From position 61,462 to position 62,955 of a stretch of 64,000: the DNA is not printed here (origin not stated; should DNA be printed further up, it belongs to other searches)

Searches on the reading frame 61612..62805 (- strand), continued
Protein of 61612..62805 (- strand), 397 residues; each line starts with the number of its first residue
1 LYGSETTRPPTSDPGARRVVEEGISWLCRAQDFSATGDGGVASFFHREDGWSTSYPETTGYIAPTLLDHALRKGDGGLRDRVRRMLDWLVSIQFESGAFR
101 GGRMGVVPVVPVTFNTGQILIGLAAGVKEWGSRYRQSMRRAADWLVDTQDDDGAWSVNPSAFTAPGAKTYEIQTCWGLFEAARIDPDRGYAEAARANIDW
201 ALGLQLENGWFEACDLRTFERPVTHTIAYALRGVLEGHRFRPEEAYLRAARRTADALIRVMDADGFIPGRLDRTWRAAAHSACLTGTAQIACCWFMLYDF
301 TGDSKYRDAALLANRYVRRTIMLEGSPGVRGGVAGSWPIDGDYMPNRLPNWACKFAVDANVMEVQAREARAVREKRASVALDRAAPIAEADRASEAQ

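Call 73: predict_structure(alignment_id=A1)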
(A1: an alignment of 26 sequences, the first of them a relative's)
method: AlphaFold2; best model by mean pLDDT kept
length: 397 residues; sequences in the alignment: 26
mean_pLDDT: 92.1   pTM: 0.90
mean pLDDT of the five models: 92.1, 91.8, 91.4, 90.5, 90.3
residues with pLDDT >= 90: 309; 70-90: 72; 50-70: 11; < 50: 5
segments of 3 or more residues with pLDDT < 50: 1-5
pLDDT, mean of each block of 10 residues (from residue 1): 58 96 97 95 95 96 98 98 98 96 85 93 98 98 96 84 73 93 98 96 93 70 91 96 97 98 96 93 96 98 98 97 86 90 92 97 97 93 82 79
secondary structure, 60 per line:
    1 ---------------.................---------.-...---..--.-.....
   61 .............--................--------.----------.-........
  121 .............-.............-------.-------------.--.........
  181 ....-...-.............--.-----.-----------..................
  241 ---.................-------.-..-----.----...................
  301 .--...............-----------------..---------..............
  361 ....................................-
elements in order: H16-32 E44-46 H56-73 H76-91 H113-133 H135-147 H172-184 H190-202 H224-240 H244-260 H284-301 H304-318 E347-349 H350-396

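Call 76: fold_search(model_id=the predicted structure, library=pdb)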
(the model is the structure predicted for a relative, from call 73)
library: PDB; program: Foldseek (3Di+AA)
matches with E <= 10: 1163; with E <= 0.001: 441
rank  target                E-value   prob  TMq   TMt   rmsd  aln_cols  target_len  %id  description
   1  3wiw                  5.7e-11  1.00  0.70  0.75   4.6       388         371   14  Crystal structure of unsaturated glucuronyl hydrolase specific for heparin (released 2014-01-08)
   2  4z4l                  4.4e-10  1.00  0.70  0.71   4.3       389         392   10  Crystal Structure of cellobiose 2-epimerase from Caldicellulosiruptor saccharolyticus DSM 8903 (released 2016-04-13)
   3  8wbu                  5.3e-10  1.00  0.70  0.71   4.2       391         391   10  The crystal structure of circular mannose with mutant H247F of the cellobiose 2-epimerase from Caldicellulosiruptor sacc (released 2023-10-25)
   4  8h1l_B                7.3e-10  1.00  0.69  0.65   4.7       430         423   12  Crystal structure of glucose-2-epimerase in complex with D-Glucitol from Runella slithyformis Runsl_4512 (released 2023-07-12)
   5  8h1l_A                8.4e-10  1.00  0.68  0.65   5.0       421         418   12  Crystal structure of glucose-2-epimerase in complex with D-Glucitol from Runella slithyformis Runsl_4512 (released 2023-07-12)
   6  8h1l_C                9.2e-10  1.00  0.70  0.66   4.6       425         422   11  Crystal structure of glucose-2-epimerase in complex with D-Glucitol from Runella slithyformis Runsl_4512 (released 2023-07-12)
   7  5zhb_B                1.1e-09  1.00  0.69  0.71   4.7       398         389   11  Structure of Cellobiose 2-Epimerase from Bacillus thermoamylovorans B4167 (released 2019-06-19)
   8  8h1n                  1.3e-09  1.00  0.68  0.65   5.4       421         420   12  Crystal structure of glucose-2-epimerase mutant_D254A in complex with D-Glucitol from Runella slithyformis Runsl_4512 (released 2023-07-12)
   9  4z4j                  1.6e-09  1.00  0.69  0.70   4.7       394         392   11  Crystal Structure of cellobiose 2-epimerase from Caldicellulosiruptor saccharolyticus DSM 8903 (released 2016-04-13)
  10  7d5g_A                2.0e-09  1.00  0.70  0.71   4.8       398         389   12  Crystal structure of the CsCE with ligand to have a insight into the catalytic mechanism (released 2021-12-01)
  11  8h1l_D                2.1e-09  1.00  0.67  0.64   5.1       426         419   12  Crystal structure of glucose-2-epimerase in complex with D-Glucitol from Runella slithyformis Runsl_4512 (released 2023-07-12)
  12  5zhb_A                2.3e-09  1.00  0.69  0.71   4.6       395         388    9  Structure of Cellobiose 2-Epimerase from Bacillus thermoamylovorans B4167 (released 2019-06-19)
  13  3vw5_A                2.8e-09  1.00  0.70  0.71   4.8       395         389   12  Crystal structure of sugar epimerase from ruminal bacterium (released 2013-06-26)
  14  3k7x                  3.5e-09  1.00  0.64  0.72   5.3       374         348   14  Crystal structure of the Lin0763 protein from Listeria innocua. Northeast Structural Genomics Consortium Target LkR23. (released 2009-10-27)
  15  3wkf                  4.5e-09  1.00  0.66  0.65   5.5       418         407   16  Crystal structure of cellobiose 2-epimerase (released 2013-12-25)
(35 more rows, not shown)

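Call 86: search_protein_families(library=pfam, proteins=[L056:12146-12457:-, L009:12180-12494:-, L056:5914-8013:-, L056:4618-5886:-, L056:8046-8891:+, L056:15261-16631:-, L009:12548-14011:+, L009:14045-14920:+, L009:14917-16452:+, L009:8177-9352:+], max_evalue=0.001)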
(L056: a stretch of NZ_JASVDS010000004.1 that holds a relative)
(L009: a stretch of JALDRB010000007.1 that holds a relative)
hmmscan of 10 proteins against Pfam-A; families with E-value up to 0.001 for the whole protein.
L056:12146-12457:- (103 aa): 0 families

L009:12180-12494:- (104 aa): 0 families

L056:5914-8013:- (699 aa): 2 families
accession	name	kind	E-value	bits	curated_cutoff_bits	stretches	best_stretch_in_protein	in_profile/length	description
PF00501.34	AMP-binding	-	1.2e-78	265.1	29.9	1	178-542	2-384/384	AMP-binding enzyme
PF13193.12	AMP-binding_C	-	6e-10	40.4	24.5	1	608-684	1-76/76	AMP-binding enzyme C-terminal domain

L056:4618-5886:- (422 aa): 3 families
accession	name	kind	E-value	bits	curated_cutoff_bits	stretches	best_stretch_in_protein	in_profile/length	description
PF02784.22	Orn_Arg_deC_N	-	3.3e-38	131.9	23.4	1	59-304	4-246/247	Pyridoxal-dependent decarboxylase, pyridoxal binding domain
PF00278.28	Orn_DAP_Arg_deC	-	1.1e-17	64.5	23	1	51-400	1-95/95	Pyridoxal-dependent decarboxylase, C-terminal sheet domain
PF01168.26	Ala_racemase_N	-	2.5e-05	24.5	24.1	1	58-253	5-193/220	Alanine racemase, N-terminal domain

L056:8046-8891:+ (281 aa): 1 family
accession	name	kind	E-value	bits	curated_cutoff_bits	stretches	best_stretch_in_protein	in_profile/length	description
PF12146.15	Hydrolase_4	-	2.1e-08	34.2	27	1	56-153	25-125/239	Serine aminopeptidase, S33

L056:15261-16631:- (456 aa): 3 families
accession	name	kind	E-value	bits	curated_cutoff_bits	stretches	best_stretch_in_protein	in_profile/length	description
PF00198.28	2-oxoacid_dh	-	2.7e-80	269.6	23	1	228-454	5-231/232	2-oxoacid dehydrogenases acyltransferase (catalytic domain)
PF00364.28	Biotin_lipoyl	-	7.5e-19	67.8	22.1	1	5-78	1-73/73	Biotin-requiring enzyme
PF02817.22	E3_binding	-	1.4e-14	54.4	23.7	1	146-181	1-36/36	e3 binding domain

L009:12548-14011:+ (487 aa): 2 families
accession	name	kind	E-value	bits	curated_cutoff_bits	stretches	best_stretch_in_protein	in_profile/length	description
PF14535.12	AMP-binding_C_2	-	6e-19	68.5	25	1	390-483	1-96/96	AMP-binding enzyme C-terminal domain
PF00501.34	AMP-binding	-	1.4e-13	50.8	29.9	1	104-340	137-375/384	AMP-binding enzyme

L009:14045-14920:+ (291 aa): 1 family
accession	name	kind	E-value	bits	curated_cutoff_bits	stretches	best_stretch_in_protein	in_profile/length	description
PF01063.24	Aminotran_4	-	1.3e-57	195.7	28.5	1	31-259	1-223/223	Amino-transferase class IV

L009:14917-16452:+ (511 aa): 2 families
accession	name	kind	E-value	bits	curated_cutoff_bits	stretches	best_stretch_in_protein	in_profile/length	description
PF00425.24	Chorismate_bind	-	3.4e-89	299.3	27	1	225-479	2-257/257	chorismate binding enzyme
PF04715.19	Anth_synt_I_N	-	3.1e-31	108.9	23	1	23-158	8-140/140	Anthranilate synthase component I, N terminal region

L009:8177-9352:+ (391 aa): 2 families
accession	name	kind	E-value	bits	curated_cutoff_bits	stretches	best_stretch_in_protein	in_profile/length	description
PF13692.12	Glyco_trans_1_4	-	2.3e-05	25.1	27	1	211-350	4-137/142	Glycosyl transferases group 1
PF00534.26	Glycos_transf_1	-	0.00095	19.2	26.4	0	201-353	8-159/172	Glycosyl transferases group 1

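Call 92: search_protein_families(library=ncbifam, proteins=[L006:455-1411:-, L006:1416-2369:-, L006:2366-3511:-, L006:3504-4844:-, L006:4858-6576:-, L006:6854-8818:-, L006:8781-9854:-, L006:17188-18168:+], max_evalue=0.00001)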
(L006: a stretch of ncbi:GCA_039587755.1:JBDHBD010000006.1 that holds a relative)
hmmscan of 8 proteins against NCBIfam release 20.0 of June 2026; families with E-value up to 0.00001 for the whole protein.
L006:455-1411:- (318 aa): 10 families
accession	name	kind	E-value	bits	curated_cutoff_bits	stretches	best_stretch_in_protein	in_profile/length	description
NF038302.1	EPS_HpsE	equivalog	5.5e-29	101.1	300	1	2-239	3-247/307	hormogonium polysaccharide biosynthesis glycosyltransferase HpsE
NF041875.1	EPS_EpsD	equivalog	7.9e-21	74.8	370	1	2-245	1-235/325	exopolysaccharide biosynthesis glycosyltransferase EpsD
TIGR03965.1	mycofact_glyco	equivalog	4.4e-19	68.7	280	1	3-248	77-311/467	mycofactocin biosynthesis glycosyltransferase MftF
NF041394.1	GtaseAglG_Halo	equivalog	2.7e-16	59.7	440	1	34-237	35-238/304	glucosyl-dolichyl phosphate glucuronosyltransferase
TIGR04283.1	glyco_like_mftF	equivalog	8.7e-10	38.6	182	1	2-108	1-101/221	TIGR04283 family arsenosugar biosynthesis glycosyltransferase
NF007482.0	PRK10073.1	equivalog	1.1e-09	37.8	423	1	2-91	8-98/334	glycosyltransferase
TIGR03937.1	PgaC_IcaA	equivalog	3.7e-09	36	422.3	1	2-94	47-139/407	poly-beta-1,6-N-acetyl-D-glucosamine synthase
NF038299.1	EPS_HpsN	equivalog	2.5e-08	33.2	425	0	2-119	3-120/317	hormogonium polysaccharide biosynthesis glycosyltransferase HpsN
TIGR03111.1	glyc2_xrt_Gpos1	hypoth_equivalog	3.4e-07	29.4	363.95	1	2-119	51-170/439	TIGR03111 family XrtG-associated glycosyltransferase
TIGR04009.1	wcaE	equivalog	3.5e-06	26.5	369.2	1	2-92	3-94/248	colanic acid biosynthesis glycosyltransferase WcaE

L006:1416-2369:- (317 aa): 0 families

L006:2366-3511:- (381 aa): 12 families
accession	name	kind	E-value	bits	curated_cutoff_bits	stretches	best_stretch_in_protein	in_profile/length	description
TIGR03088.1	stp2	hypoth_equivalog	1.4e-17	63.9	409.05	1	176-378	162-373/374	TIGR03088 family PEP-CTERM/XrtA system glycosyltransferase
NF041876.1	EPS_EpsE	equivalog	3.6e-15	56.1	400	1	174-369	186-387/389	exopolysaccharide biosynthesis GT4 family glycosyltransferase EpsE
TIGR03449.1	mycothiol_MshA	equivalog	5.9e-13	48.5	462.5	1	174-378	188-403/406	D-inositol-3-phosphate glycosyltransferase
TIGR03087.1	stp1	hypoth_equivalog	6.1e-13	48.7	316.65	1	153-368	172-387/397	TIGR03087 family PEP-CTERM/XrtA system glycosyltransferase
NF053787.1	GlcN_PG_synth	equivalog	2.4e-12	46.4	480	1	295-378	278-359/361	N-acetylglucosaminyl phosphatidylglycerol synthase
TIGR02149.1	glgA_Coryne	subfamily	2.7e-12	46.5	302.4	1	174-378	169-390/391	glycogen synthase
TIGR04047.1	MSMEG_0565_glyc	hypoth_equivalog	6.8e-12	45.1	259.85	1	265-377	263-373/373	MSMEG_0565 family glycosyltransferase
TIGR03999.1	thiol_BshA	equivalog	3e-11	42.9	273.7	1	166-378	161-373/375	N-acetyl-alpha-D-glucosaminyl L-malate synthase BshA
NF038295.1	EPS_HpsP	equivalog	9.4e-07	28.2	550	1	276-378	285-387/388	hormogonium polysaccharide biosynthesis glycosyltransferase HpsP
NF012028.0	PRK15484.1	subfamily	1.9e-06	27.2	618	1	265-371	263-371/380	lipopolysaccharide N-acetylglucosaminyltransferase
NF047676.1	TeichurnBiosyTuaH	equivalog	2.9e-06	26.4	550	1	174-372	183-381/384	teichuronic acid biosynthesis protein TuaH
TIGR04348.1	TIGR04348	equivalog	3e-06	26.5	300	1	188-335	122-269/310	selenoneine biosynthesis selenosugar synthase SenB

L006:3504-4844:- (446 aa): 3 families
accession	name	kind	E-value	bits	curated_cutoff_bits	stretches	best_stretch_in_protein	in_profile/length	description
TIGR03087.1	stp1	hypoth_equivalog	1.6e-30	106.6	316.65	1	104-417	65-382/397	TIGR03087 family PEP-CTERM/XrtA system glycosyltransferase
NF050056.1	ProtGlycPglH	equivalog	1.8e-07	30.6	600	1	218-432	138-353/354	GalNAc-alpha-(1->4)-GalNAc-alpha-(1->3)-diNAcBac-PP-undecaprenol alpha-1,4-N-acetyl-D-galactosaminyltransferase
TIGR03088.1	stp2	hypoth_equivalog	8.3e-07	28.4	409.05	1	290-432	225-373/374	TIGR03088 family PEP-CTERM/XrtA system glycosyltransferase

L006:4858-6576:- (572 aa): 19 families
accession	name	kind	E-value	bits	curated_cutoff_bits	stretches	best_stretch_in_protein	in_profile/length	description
TIGR04063.1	stp3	hypoth_equivalog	5.5e-101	338.3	442.05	1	143-554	3-393/397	TIGR04063 family PEP-CTERM/XrtA system glycosyltransferase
TIGR04157.1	glyco_rSAM_CFB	subfamily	1.1e-20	74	400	1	312-509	162-354/406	TIGR04157 family glycosyltransferase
TIGR03088.1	stp2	hypoth_equivalog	1.2e-19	70.6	409.05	1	246-554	73-371/374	TIGR03088 family PEP-CTERM/XrtA system glycosyltransferase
NF007640.0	PRK10307.1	subfamily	1.3e-19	70.5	276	1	293-548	146-399/411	WcaI family glycosyltransferase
TIGR03999.1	thiol_BshA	equivalog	2.1e-17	63.1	273.7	1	316-554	141-371/375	N-acetyl-alpha-D-glucosaminyl L-malate synthase BshA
TIGR02149.1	glgA_Coryne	subfamily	3.2e-16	59.5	302.4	1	221-554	50-388/391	glycogen synthase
TIGR04047.1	MSMEG_0565_glyc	hypoth_equivalog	1.7e-15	57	259.85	1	313-554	132-372/373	MSMEG_0565 family glycosyltransferase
NF041876.1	EPS_EpsE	equivalog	1.2e-14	54.4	400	1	339-538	183-378/389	exopolysaccharide biosynthesis GT4 family glycosyltransferase EpsE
TIGR03449.1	mycothiol_MshA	equivalog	2.4e-13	49.8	462.5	1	269-556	116-403/406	D-inositol-3-phosphate glycosyltransferase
NF053787.1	GlcN_PG_synth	equivalog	1.1e-12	47.4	480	1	474-554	280-357/361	N-acetylglucosaminyl phosphatidylglycerol synthase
NF012028.0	PRK15484.1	subfamily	1e-10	41.3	618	1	343-549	162-371/380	lipopolysaccharide N-acetylglucosaminyltransferase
NF038298.1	EPS_HpsO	equivalog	1.1e-10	40.9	575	1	360-554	186-385/388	hormogonium polysaccharide biosynthesis glycosyltransferase HpsO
NF038229.1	Glyco4_Geo_Pelo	equivalog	1.4e-10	40.8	400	1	252-554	53-334/338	GPMC system family 4 glycosyltransferase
NF038295.1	EPS_HpsP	equivalog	8.4e-10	38.2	550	1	363-554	195-385/388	hormogonium polysaccharide biosynthesis glycosyltransferase HpsP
NF047676.1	TeichurnBiosyTuaH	equivalog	1.1e-08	34.3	550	1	297-548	135-379/384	teichuronic acid biosynthesis protein TuaH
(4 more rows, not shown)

L006:6854-8818:- (654 aa): 2 families
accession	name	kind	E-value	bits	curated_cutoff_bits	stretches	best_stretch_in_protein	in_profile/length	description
NF045573.1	Hepsulflyase_CFB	equivalog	4.3e-19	68.2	700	1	98-517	114-518/651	heparin-sulfate lyase HepC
NF045572.1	Hepsulflyase_bctds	equivalog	2.4e-18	66.1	600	1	109-275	153-320/706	heparin-sulfate lyase HepC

L006:8781-9854:- (357 aa): 0 families

L006:17188-18168:+ (326 aa): 0 families

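Call 97: search_solved_structures(query=A5, max_evalue=10)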
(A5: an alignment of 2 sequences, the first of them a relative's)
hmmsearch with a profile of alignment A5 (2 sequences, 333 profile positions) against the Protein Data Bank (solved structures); distinct sequences matched with E-value up to 10: 3.
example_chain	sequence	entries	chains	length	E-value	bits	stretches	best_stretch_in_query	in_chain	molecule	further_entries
3dd6_A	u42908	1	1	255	0.98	11.7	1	74-131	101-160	Ribonuclease PH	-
7nlf_A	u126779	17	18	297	1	11.6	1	174-227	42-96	Acetylglutamate kinase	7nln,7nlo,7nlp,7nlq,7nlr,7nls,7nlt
2ap9_A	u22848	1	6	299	1.1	11.5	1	174-227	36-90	acetylglutamate kinase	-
